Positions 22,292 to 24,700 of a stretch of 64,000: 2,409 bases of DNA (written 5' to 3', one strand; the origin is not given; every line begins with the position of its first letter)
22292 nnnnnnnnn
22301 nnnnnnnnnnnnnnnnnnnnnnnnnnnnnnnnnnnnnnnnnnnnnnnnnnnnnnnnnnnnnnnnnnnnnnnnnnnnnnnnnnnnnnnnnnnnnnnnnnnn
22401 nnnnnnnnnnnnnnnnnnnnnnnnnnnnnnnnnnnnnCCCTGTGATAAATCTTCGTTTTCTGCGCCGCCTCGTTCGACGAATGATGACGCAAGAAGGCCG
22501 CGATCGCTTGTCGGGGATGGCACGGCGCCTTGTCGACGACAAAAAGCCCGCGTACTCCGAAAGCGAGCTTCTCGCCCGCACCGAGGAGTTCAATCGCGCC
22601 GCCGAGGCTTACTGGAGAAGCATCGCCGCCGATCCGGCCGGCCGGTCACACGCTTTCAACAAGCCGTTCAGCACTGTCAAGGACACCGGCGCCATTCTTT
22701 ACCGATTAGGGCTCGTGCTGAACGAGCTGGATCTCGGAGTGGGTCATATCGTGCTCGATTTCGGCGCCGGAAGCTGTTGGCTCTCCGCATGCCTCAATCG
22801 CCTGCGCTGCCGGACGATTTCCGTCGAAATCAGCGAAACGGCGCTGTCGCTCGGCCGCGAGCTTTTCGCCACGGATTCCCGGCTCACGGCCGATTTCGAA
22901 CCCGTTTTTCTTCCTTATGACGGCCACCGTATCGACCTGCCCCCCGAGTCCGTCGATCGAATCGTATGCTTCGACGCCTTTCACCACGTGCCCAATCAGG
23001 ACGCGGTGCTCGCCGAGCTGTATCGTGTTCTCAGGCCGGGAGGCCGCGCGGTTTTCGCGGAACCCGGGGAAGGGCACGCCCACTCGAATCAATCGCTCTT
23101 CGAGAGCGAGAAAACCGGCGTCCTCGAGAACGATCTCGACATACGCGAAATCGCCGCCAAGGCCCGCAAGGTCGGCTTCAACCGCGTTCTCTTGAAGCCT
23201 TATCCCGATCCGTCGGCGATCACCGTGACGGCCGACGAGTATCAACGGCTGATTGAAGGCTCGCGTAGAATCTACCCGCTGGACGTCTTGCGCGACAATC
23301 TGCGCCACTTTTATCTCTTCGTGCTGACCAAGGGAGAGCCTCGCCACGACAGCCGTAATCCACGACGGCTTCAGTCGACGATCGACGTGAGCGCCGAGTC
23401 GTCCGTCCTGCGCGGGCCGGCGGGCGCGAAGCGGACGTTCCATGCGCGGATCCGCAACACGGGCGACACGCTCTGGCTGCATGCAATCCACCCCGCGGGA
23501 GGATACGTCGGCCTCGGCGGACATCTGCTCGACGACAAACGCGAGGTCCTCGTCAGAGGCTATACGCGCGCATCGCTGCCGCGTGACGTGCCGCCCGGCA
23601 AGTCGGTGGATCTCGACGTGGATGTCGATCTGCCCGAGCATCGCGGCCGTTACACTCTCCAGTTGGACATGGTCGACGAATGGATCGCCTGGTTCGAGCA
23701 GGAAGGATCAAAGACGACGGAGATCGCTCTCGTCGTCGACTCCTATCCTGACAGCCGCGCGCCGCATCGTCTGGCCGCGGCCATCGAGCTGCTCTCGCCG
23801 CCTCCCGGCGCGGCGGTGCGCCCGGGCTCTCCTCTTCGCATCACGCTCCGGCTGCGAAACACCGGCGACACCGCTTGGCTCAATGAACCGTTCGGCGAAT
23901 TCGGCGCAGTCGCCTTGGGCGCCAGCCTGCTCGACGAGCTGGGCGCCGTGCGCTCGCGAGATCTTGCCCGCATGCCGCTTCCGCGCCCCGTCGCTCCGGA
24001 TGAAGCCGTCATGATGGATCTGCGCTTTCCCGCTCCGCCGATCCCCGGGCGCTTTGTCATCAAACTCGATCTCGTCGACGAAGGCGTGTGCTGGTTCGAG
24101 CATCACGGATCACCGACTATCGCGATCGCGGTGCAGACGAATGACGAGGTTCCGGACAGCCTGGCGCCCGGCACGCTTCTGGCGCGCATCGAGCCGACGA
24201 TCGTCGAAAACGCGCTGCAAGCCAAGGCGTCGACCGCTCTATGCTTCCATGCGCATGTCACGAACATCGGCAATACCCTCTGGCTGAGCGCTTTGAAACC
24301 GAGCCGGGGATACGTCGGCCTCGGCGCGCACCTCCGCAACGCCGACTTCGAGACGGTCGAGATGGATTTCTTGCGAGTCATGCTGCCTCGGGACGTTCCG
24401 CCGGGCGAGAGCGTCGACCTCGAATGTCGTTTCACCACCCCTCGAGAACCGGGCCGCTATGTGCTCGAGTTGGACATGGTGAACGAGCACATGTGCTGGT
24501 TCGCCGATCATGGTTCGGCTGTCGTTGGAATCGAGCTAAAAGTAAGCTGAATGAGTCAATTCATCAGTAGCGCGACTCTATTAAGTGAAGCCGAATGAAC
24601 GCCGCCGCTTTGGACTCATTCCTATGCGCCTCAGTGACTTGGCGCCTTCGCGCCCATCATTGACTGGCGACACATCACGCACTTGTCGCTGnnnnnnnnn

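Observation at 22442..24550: Methyltransferase fused to three tandem Ig-like repeats of an unrecognised family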

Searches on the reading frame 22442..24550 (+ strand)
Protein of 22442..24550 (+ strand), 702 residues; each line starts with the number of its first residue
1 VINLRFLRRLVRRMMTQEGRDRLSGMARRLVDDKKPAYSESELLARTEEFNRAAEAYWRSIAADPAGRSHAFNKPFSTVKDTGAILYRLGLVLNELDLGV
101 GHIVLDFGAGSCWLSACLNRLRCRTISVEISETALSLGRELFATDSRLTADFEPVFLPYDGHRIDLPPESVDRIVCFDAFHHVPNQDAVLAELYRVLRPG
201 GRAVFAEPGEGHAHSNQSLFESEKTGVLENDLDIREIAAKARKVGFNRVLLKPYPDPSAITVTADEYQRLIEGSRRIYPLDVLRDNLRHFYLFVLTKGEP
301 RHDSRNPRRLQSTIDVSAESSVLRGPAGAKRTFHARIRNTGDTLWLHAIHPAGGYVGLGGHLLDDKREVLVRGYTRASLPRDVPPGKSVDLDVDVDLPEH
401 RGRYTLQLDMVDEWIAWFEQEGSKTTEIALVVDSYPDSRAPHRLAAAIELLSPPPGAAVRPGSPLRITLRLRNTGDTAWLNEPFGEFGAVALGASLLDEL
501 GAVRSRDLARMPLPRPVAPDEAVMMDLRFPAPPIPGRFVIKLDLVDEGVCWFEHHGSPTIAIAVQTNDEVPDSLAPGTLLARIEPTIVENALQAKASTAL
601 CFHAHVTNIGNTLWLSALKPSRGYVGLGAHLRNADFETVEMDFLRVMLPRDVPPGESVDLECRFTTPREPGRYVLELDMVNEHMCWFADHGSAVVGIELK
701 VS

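Call 3: search_protein_families(library=pfam, proteins=[window:22442-24550:+], max_evalue=1)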
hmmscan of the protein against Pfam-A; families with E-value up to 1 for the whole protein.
window:22442-24550:+ (702 aa): 13 families
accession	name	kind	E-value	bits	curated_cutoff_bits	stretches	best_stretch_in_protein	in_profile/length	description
PF08241.18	Methyltransf_11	-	3.3e-17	63.3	21.2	1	105-205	1-95/95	Methyltransferase domain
PF13649.12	Methyltransf_25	-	8.5e-14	52.5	27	1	104-201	1-97/97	Methyltransferase domain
PF16158.11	N_BRCA1_IG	-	9.2e-14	52.3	28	3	455-547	4-94/108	Ig-like domain from next to BRCA1 gene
PF08242.18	Methyltransf_12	-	6.5e-11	43.3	30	1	105-202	1-97/98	Methyltransferase domain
PF13489.12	Methyltransf_23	-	1.5e-10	41.5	27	1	100-212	22-123/164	Methyltransferase domain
PF13847.12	Methyltransf_31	-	1.5e-09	38.1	27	1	102-209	5-113/145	Methyltransferase domain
PF01209.24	Ubie_methyltran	-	0.0015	18.4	20.1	1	103-207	50-153/233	ubiE/COQ5 methyltransferase family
PF16353.11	LacZ_4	-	0.003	18.2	27.3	0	648-694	35-79/87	Beta-galactosidase, domain 4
PF02353.26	CMAS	-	0.0042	16.9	27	1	87-204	49-163/273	Mycolic acid cyclopropane synthetase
PF20922.3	Anamorsin_N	-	0.0087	16.2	27.1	1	182-223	64-105/163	Anamorsin, N-terminal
PF23722.1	Beta-sand_DEX1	-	0.1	13.6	27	0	663-690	66-93/99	DEX1 beta-sandwich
PF01135.25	PCMT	-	0.11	12.7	20.3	1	90-136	63-112/210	Protein-L-isoaspartate(D-aspartate) O-methyltransferase (PCMT)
PF08115.16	Toxin_28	-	0.24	11.7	25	0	542-555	2-15/35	SFI toxin family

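Call 10: search_protein_families(library=ncbifam, proteins=[window:22442-24550:+], max_evalue=0.01)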
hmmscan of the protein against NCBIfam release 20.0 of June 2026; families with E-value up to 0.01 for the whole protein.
window:22442-24550:+ (702 aa): 21 families
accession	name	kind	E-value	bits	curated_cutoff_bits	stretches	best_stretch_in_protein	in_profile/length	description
NF045667.1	MTase_DVU1556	equivalog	6.6e-08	32.3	155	1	97-250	19-164/213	DVU_1556 family methyltransferase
TIGR02072.1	BioC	equivalog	8e-08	32.4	184.95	1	103-222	37-149/244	malonyl-ACP O-methyltransferase BioC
NF041537.1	ArsM_AhpD_UU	exception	3.3e-07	29.4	510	1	101-207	77-182/345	arsenite methyltransferase/AhpD domain selenoprotein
NF001241.0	PRK00216.1-2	equivalog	2.6e-06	27.3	327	1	92-209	43-151/231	demethylmenaquinone methyltransferase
NF008823.0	PRK11873.1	subfamily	1.6e-05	24.6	263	1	97-205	74-181/272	arsenite methyltransferase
NF041675.1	sarc_dimgly_tmase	equivalog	1.7e-05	24.9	550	1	97-209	63-173/278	sarcosine/dimethylglycine N-methyltransferase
NF001240.0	PRK00216.1-1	equivalog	1.7e-05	24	378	1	98-207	61-170/251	bifunctional demethylmenaquinone methyltransferase/2-methoxy-6-polyprenyl-1,4-benzoquinol methylase UbiE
NF007610.0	PRK10258.1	equivalog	1.8e-05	24.2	342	1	103-206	45-139/251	malonyl-ACP O-methyltransferase BioC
TIGR01983.1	UbiG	equivalog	3.3e-05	23.3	102.95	1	101-206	50-152/228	bifunctional 2-polyprenyl-6-hydroxyphenol methylase/3-demethylubiquinol 3-O-methyltransferase UbiG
NF041536.1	ArsM_DUF2284_UU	exception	0.00016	20.2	575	1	101-206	77-181/459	arsenite methyltransferase/DUF2284 domain selenoprotein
NF052510.1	methyltran_MpqE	exception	0.00019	20.9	335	1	100-207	46-153/234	methyl-plastoquinone biosynthesis methyltransferase MpqE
NF045823.1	PthPhpthDimycoMt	equivalog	0.00028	20.2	300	1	160-207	121-168/256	phthiotriol/phenolphthiotriol dimycocerosates methyltransferase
NF043040.1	corrin_prot_MT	hypoth_equivalog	0.00068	19.1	180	1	101-207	42-149/216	corrinoid protein-associated methyltransferase CpaM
NF001242.0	PRK00216.1-3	equivalog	0.00091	18.7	351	1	106-207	76-177/258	bifunctional demethylmenaquinone methyltransferase/2-methoxy-6-polyprenyl-1,4-benzoquinol methylase UbiE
NF045882.1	PLipidMtase_Leg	equivalog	0.00098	19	390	1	103-206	45-144/207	phospholipid N-methyltransferase PmtA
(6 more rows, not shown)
